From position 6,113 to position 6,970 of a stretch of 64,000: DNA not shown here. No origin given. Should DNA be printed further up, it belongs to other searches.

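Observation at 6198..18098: Duplicated consensus promoter, palindromic operator and leader bracket the nonulosonic-acid operon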

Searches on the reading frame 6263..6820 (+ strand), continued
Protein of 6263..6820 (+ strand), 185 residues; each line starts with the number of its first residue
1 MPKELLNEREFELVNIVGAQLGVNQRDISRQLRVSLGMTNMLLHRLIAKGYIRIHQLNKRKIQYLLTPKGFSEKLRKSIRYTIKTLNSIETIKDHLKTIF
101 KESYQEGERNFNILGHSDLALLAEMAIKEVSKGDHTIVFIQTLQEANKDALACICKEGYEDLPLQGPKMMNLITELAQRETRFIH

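Call 40: fold_search(model_id=the predicted structure, library=pdb)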
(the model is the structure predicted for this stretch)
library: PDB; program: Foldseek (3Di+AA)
matches with E <= 10: 1499; with E <= 0.001: 0
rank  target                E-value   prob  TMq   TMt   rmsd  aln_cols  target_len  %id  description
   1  3nqo_B                1.7e-03  0.99  0.30  0.31  15.7       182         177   15  Crystal structure of a MarR family transcriptional regulator (CD1569) from Clostridium difficile 630 at 2.20 A resolut (released 2010-07-21)
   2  3nqo_A                2.7e-03  0.98  0.30  0.30  15.6       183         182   16  Crystal structure of a MarR family transcriptional regulator (CD1569) from Clostridium difficile 630 at 2.20 A resolut (released 2010-07-21)
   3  3s2w_H                4.4e-03  1.00  0.29  0.37   9.7       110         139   20  The crystal structure of a MarR transcriptional regulator from Methanosarcina mazei Go1 (released 2011-06-22)
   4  5yhx_A                4.7e-03  1.00  0.30  0.37   9.0        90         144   18  Structure of Lactococcus lactis ZitR, wild type (released 2017-12-06)
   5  7ux6_B                5.3e-03  0.90  0.29  0.16  15.5       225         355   12  Crystal structure of MfnG, an L- and D-tyrosine O-methyltransferase from the marformycin biosynthesis pathway of Strep (released 2022-10-12)
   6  3eco_A                6.8e-03  1.00  0.29  0.39   8.8        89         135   21  Crystal structure of MepR, a transcription regulator of the Staphylococcus aureus multidrug efflux pump MepA (released 2009-02-10)
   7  6pco_B                7.2e-03  1.00  0.29  0.39   7.7        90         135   16  Mechanism for regulation of DNA binding of Bordetella bronchiseptica BpsR by 6-hydroxynicotinic acid (released 2019-11-06)
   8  3k0l_A                7.2e-03  1.00  0.30  0.38  11.2       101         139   15  Crystal Structure of Putative MarR Family Transcriptional Regulator from Acinetobacter sp. ADP (released 2009-10-13)
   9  7ux8_A                7.2e-03  0.90  0.29  0.15  15.4       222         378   12  Crystal structure of MfnG, an L- and D-tyrosine O-methyltransferase from the marformycin biosynthesis pathway of Strep (released 2022-09-28)
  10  6fi9_A                7.6e-03  1.00  0.30  0.37   9.5        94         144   21  Crystal Structure of a zinc-responsive MarR family member, Lactococcus lactis ZitR (released 2019-02-20)
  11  3bj6_B                8.1e-03  0.99  0.31  0.37  10.9       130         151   13  Crystal structure of MarR family transcription regulator SP03579 (released 2007-12-18)
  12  3bj6_A                8.1e-03  0.99  0.31  0.37  10.9       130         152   13  Crystal structure of MarR family transcription regulator SP03579 (released 2007-12-18)
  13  5yhx_M                8.6e-03  1.00  0.30  0.37  10.5        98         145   17  Structure of Lactococcus lactis ZitR, wild type (released 2017-12-06)
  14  4l9j_A                9.1e-03  1.00  0.31  0.40   7.0        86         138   21  Crystal structure of S. aureus MepR in DNA-binding conformation (released 2013-09-11)
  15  4hw0_C                9.1e-03  1.00  0.30  0.56   8.7        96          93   18  Crystal structure of Sso10a-2, a DNA-binding protein from Sulfolobus solfataricus (released 2013-10-30)
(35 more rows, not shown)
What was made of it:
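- On MarR family (Pfam PF01047 / PF12802): Foldseek hits are all MarR-type but weak, with TM about 0.3 (call 40).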
